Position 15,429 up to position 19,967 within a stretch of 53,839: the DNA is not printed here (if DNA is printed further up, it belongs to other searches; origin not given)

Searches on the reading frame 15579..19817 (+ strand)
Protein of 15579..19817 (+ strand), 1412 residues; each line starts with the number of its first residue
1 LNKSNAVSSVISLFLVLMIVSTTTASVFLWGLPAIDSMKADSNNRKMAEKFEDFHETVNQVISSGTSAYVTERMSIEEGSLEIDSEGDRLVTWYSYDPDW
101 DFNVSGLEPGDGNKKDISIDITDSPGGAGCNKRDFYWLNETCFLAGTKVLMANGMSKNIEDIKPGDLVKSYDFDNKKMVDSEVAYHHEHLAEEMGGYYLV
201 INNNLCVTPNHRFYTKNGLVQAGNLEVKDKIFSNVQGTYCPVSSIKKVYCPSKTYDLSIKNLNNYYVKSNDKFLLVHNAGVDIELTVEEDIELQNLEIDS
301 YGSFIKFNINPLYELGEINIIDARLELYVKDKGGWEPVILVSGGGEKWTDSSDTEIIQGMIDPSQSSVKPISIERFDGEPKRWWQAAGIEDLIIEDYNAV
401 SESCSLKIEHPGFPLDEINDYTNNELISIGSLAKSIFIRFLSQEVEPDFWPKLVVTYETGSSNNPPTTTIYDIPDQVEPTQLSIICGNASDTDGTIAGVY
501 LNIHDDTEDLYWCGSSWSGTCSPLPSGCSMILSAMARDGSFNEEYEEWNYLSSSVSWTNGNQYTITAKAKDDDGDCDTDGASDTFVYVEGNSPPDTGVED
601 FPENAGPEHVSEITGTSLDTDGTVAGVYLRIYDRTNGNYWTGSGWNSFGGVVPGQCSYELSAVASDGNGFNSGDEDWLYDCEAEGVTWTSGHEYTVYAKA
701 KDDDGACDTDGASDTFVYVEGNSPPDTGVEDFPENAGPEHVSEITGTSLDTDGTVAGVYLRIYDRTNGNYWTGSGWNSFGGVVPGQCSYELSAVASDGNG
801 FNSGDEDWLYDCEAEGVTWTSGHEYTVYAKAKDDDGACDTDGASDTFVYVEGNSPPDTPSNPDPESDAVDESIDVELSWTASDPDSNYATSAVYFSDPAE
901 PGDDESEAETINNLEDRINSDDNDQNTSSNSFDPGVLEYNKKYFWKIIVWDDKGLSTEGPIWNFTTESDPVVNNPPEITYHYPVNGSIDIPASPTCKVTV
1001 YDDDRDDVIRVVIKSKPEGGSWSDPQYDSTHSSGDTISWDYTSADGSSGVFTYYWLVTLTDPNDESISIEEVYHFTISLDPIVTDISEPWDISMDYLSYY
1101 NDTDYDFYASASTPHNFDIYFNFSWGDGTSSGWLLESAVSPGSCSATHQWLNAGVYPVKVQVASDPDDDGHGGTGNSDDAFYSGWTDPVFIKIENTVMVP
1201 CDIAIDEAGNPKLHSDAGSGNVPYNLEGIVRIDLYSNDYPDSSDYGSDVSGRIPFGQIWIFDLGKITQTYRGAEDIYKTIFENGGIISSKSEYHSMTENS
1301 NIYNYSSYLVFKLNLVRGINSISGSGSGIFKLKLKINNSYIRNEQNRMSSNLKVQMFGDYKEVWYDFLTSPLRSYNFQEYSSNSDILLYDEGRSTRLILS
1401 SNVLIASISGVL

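Call 5: search_protein_families(library=pfam, proteins=[window:15579-19817:+], max_evalue=0.1)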
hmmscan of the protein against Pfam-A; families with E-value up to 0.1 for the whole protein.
window:15579-19817:+ (1412 aa): 11 families
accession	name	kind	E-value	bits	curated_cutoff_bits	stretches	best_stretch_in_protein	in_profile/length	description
PF07591.16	PT-HINT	-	7.4e-10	39.6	27.7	1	151-279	4-137/137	Pretoxin HINT domain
PF01079.26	Hint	-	5.1e-07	29.9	29.7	1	140-229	11-102/213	Hint module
PF14890.11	Intein_splicing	-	2.4e-05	24.6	35.8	0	150-232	2-93/155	Intein splicing domain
PF05203.21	Hom_end_hint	-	3.9e-05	24.2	32.1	1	142-178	1-37/228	Hom_end-associated Hint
PF23960.2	DUF7289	-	0.00026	21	27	1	6-87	2-82/238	Family of unknown function (DUF7289)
PF22072.2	FAP42_B3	-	0.0012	19.3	27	0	683-715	53-85/156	FAP42 domain B3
PF13403.11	Hint_2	-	0.031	15.1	28.4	0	141-173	1-32/147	Hint domain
PF25788.1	Ig_Rha78A_N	-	0.051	14.3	27.4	0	933-958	67-93/105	Rha78A-like, N-terminal immunoglobulin domain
PF14623.11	Vint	-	0.052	13.8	27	1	142-213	2-64/166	Hint-domain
PF08448.16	PAS_4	-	0.065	13.9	23.1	0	605-636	75-107/110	PAS fold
PF04628.19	Sedlin_N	-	0.097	13.3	23.1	0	263-317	64-112/129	Sedlin, N-terminal conserved region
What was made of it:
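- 15579..19817 (+): First pilin-like gene (1412 aa, DUF7289-like N- and C-terminal parts). Hint #1 is at aa 142-280 (nt 16002-16418): .......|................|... Pfam PT-HINT E 7.4e-10 and DUF7289 E 2.6e-4 (call 5).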

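Call 6: search_protein_families(library=ncbifam, proteins=[window:15579-19817:+], max_evalue=0.1)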
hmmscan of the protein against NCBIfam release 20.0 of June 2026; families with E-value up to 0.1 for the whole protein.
window:15579-19817:+ (1412 aa): 4 families
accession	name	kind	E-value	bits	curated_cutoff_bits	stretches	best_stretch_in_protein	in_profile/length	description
NF038162.1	RtcB_rel_intein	exception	0.00011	20.3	1150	1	141-231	94-187/961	intein-containing RtcB family protein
TIGR01445.1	intein_Nterm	domain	0.0025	18.8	24.5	1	142-215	1-83/83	intein N-terminal splicing region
NF058578.1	CPR_pilus_PamR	equivalog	0.0072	15.2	300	1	1121-1163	183-223/297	pilus system RbmA-like protein PamR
NF038136.1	rSAM_Rv_intein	exception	0.014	14.3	700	1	142-222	76-157/574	intein-containing Rv2578c family radical SAM protein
